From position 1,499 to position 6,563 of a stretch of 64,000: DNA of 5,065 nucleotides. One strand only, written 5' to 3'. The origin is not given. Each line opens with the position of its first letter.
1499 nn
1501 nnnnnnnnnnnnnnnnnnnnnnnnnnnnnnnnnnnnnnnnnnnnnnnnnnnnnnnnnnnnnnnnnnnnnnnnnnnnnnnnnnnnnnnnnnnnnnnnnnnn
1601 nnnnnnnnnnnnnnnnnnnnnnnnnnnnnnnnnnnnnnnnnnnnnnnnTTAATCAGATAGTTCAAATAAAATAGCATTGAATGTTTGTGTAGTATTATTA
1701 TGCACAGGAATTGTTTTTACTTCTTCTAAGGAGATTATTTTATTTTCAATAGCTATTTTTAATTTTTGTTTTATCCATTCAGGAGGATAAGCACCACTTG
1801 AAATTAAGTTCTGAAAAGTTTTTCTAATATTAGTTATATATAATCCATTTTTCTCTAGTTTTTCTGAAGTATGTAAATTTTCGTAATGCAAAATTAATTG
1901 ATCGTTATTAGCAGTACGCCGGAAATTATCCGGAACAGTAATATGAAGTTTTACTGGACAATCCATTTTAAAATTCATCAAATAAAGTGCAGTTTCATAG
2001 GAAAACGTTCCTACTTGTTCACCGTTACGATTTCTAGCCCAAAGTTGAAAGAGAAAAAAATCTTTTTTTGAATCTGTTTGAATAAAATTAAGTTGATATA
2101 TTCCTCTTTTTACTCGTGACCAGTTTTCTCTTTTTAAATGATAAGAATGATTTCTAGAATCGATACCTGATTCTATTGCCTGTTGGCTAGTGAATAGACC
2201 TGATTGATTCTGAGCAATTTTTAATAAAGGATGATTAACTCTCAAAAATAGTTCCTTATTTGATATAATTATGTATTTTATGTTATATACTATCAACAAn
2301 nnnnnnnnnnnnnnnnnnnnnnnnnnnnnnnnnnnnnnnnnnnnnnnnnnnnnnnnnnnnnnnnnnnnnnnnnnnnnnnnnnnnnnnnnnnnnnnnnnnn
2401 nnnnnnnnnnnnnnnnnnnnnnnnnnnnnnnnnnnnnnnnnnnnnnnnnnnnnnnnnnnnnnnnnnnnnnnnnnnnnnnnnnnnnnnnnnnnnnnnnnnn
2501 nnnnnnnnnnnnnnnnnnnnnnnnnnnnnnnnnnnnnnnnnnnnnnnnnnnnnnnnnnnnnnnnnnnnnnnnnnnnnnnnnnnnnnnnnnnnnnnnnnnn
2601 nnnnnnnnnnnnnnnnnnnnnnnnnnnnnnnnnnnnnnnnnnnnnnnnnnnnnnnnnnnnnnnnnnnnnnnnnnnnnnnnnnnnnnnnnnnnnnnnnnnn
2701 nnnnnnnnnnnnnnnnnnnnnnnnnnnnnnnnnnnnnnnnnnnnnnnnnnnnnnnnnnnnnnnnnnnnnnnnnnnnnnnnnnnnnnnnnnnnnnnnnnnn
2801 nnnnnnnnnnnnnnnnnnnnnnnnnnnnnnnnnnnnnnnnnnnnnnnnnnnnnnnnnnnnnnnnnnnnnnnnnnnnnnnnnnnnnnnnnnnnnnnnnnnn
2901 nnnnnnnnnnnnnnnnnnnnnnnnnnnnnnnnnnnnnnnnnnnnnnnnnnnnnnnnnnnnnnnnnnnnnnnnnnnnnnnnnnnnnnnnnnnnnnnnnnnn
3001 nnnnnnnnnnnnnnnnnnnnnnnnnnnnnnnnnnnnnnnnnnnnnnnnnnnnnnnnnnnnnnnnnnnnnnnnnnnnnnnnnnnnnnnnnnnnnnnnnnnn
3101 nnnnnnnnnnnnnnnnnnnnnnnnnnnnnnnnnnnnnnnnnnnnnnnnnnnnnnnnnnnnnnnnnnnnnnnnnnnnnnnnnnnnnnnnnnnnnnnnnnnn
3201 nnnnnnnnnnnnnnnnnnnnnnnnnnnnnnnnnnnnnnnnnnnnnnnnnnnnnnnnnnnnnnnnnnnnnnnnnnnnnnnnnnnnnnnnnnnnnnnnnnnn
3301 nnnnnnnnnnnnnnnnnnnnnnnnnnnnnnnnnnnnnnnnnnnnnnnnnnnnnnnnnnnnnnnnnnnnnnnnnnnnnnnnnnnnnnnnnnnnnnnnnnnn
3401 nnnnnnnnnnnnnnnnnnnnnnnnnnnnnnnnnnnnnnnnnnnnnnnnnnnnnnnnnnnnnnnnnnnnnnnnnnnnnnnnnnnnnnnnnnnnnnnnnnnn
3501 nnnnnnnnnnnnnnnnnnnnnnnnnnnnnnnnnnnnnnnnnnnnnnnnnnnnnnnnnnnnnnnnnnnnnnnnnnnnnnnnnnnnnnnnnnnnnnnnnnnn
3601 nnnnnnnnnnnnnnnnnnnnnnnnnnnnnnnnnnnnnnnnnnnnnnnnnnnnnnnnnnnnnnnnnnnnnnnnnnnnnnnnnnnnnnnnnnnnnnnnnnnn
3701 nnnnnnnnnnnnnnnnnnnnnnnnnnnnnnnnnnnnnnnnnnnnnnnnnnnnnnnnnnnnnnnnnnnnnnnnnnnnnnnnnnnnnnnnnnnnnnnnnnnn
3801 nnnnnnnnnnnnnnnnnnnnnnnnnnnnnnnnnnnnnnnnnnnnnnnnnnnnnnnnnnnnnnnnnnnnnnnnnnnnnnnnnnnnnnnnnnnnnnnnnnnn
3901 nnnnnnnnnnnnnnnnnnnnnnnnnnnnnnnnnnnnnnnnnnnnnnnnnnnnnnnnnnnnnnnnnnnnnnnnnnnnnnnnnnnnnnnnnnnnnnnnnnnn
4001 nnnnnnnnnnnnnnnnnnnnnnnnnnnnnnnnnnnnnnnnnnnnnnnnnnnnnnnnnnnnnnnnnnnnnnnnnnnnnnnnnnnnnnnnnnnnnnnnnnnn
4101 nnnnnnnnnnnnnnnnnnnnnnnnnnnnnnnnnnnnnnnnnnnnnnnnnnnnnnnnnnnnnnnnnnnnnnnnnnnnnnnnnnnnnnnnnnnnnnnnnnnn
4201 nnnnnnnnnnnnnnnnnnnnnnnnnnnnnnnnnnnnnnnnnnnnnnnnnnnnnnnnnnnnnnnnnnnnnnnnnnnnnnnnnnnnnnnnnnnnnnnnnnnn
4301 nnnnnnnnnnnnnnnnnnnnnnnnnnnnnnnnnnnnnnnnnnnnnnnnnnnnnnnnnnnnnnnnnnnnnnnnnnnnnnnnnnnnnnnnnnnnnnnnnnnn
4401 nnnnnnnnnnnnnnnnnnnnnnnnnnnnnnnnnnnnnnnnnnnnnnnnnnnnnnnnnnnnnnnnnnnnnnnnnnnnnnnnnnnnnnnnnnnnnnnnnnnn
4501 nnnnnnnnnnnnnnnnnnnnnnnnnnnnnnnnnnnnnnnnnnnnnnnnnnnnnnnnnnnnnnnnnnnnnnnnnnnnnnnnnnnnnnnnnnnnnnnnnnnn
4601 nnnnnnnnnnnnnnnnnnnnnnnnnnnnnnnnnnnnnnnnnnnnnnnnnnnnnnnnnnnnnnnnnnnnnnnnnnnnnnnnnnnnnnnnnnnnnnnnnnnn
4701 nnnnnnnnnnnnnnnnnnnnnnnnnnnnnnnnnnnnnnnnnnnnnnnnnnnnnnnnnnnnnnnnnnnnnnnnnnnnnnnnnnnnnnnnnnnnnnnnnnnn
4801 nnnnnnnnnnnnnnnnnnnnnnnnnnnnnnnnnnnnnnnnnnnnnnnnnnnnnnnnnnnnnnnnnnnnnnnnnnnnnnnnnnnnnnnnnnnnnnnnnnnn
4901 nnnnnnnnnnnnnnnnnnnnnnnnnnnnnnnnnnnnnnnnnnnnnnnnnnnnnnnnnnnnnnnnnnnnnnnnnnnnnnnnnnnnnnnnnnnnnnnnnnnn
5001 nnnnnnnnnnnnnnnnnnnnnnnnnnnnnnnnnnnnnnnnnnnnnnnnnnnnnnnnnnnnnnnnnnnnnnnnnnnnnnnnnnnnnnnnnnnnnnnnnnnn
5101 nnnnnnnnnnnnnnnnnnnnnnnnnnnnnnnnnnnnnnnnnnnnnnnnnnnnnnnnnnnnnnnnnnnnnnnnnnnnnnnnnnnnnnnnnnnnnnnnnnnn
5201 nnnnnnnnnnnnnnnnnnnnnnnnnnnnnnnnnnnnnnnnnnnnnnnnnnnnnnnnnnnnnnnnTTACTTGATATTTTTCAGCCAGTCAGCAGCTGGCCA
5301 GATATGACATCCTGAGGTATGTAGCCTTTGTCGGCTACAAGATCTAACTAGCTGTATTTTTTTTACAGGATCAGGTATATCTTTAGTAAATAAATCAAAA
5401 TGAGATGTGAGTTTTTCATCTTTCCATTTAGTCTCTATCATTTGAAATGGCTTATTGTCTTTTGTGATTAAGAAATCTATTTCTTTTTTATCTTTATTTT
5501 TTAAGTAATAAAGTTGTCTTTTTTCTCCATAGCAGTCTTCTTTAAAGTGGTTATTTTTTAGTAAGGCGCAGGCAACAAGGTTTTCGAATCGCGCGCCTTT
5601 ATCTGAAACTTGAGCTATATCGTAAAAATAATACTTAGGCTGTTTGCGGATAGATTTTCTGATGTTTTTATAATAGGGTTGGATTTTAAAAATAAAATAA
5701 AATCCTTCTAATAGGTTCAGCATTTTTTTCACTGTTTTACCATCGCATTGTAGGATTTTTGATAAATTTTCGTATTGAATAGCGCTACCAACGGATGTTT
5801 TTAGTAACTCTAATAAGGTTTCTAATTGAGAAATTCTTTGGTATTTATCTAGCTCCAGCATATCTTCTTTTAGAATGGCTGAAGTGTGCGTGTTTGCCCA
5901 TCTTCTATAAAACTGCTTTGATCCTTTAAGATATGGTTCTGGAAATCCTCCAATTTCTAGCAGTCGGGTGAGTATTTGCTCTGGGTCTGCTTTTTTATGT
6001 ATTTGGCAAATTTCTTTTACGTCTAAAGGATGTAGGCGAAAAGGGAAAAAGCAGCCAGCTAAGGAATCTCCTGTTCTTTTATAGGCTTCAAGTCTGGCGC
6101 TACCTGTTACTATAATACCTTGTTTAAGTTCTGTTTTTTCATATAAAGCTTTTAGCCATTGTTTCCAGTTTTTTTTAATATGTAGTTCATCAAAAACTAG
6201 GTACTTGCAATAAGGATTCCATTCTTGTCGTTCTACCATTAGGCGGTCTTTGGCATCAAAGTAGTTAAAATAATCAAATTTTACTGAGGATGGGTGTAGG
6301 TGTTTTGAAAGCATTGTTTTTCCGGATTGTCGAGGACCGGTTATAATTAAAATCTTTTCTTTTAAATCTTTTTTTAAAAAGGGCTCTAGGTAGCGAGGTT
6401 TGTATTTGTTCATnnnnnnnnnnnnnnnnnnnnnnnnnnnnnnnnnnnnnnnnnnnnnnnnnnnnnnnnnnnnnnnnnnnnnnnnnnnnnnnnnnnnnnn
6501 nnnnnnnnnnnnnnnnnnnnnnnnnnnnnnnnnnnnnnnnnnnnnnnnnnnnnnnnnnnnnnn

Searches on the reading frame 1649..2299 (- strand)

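Call 73: search_protein_families(library=padloc, proteins=[window:1649-2299:-], max_evalue=0.001)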
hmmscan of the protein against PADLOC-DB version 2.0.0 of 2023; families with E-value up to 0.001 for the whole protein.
window:1649-2299:- (216 aa): 10 families
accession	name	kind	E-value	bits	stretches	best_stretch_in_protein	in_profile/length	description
PDLC02228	AbiEi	-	1.3e-37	127.2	1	22-201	27-195/216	AbiEi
PDLC02249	AbiEi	-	1e-29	101.6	1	25-197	8-172/184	AbiEi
PDLC02260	AbiEi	-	4.9e-23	79.4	1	25-153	7-128/131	AbiEi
PDLC02225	AbiEi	-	2.3e-15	54.9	1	25-139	10-112/198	AbiEi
PDLC02231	AbiEi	-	1.2e-09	36.4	1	25-169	10-158/280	AbiEi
PDLC02259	AbiEi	-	3.6e-06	24.6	1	35-170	1-140/191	AbiEi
PDLC02253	AbiEi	-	5.5e-06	24.5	1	25-133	7-106/112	AbiEi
PDLC02254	AbiEi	-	1.6e-05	22.7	1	33-145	15-124/197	AbiEi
PDLC02275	AbiEi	-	0.00018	19.6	1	30-143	7-113/184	AbiEi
PDLC02239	AbiEi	-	0.00078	17.2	0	30-128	6-98/195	AbiEi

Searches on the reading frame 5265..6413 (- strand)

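Call 5: search_protein_families(library=pfam, proteins=[window:5265-6413:-], max_evalue=0.1)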
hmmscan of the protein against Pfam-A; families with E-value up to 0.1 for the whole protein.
window:5265-6413:- (382 aa): 7 families
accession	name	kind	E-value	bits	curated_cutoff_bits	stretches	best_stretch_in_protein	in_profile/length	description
PF13635.12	DUF4143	-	1.9e-27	96.4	28.1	1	183-330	2-159/160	Domain of unknown function (DUF4143)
PF13173.12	AAA_14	-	2e-20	73.6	27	1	19-136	2-129/129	AAA domain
PF03008.20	DUF234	-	0.0053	17.6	22.5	1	273-332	33-91/100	Archaea bacterial proteins of unknown function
PF13401.12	AAA_22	-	0.0061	17.3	27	0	19-41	5-27/130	AAA domain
PF20720.3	nSTAND3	-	0.0082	16.3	27.2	1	18-41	16-39/155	Novel STAND NTPase 3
PF08283.16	Gemini_AL1_M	-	0.068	13.7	24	0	313-368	39-94/107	Geminivirus rep protein central domain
PF13238.12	AAA_18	-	0.088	13.7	29.4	0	23-86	2-66/128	AAA domain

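Call 73: search_protein_families(library=padloc, proteins=[window:5265-6413:-], max_evalue=0.001)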
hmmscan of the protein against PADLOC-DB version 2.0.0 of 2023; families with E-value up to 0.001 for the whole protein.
window:5265-6413:- (382 aa): 7 families
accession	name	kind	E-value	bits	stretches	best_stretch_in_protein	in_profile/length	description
PDLC04789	PDC-S01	-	6e-54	181.5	1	7-348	4-358/375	-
PDLC04790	PDC-S01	-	2e-42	143.4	1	1-339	8-376/422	-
PDLC04787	PDC-S01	-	1.7e-41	140.5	1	5-380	13-408/412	-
PDLC04791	PDC-S01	-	1.1e-19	68.4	1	16-348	16-369/395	-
PDLC04786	PDC-S01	-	3.6e-13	47.1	1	270-345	336-401/439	-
PDLC04792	PDC-S01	-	1.2e-09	35.3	1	268-329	332-383/452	-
PDLC04788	PDC-S01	-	1e-07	29.2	0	14-74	14-75/448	-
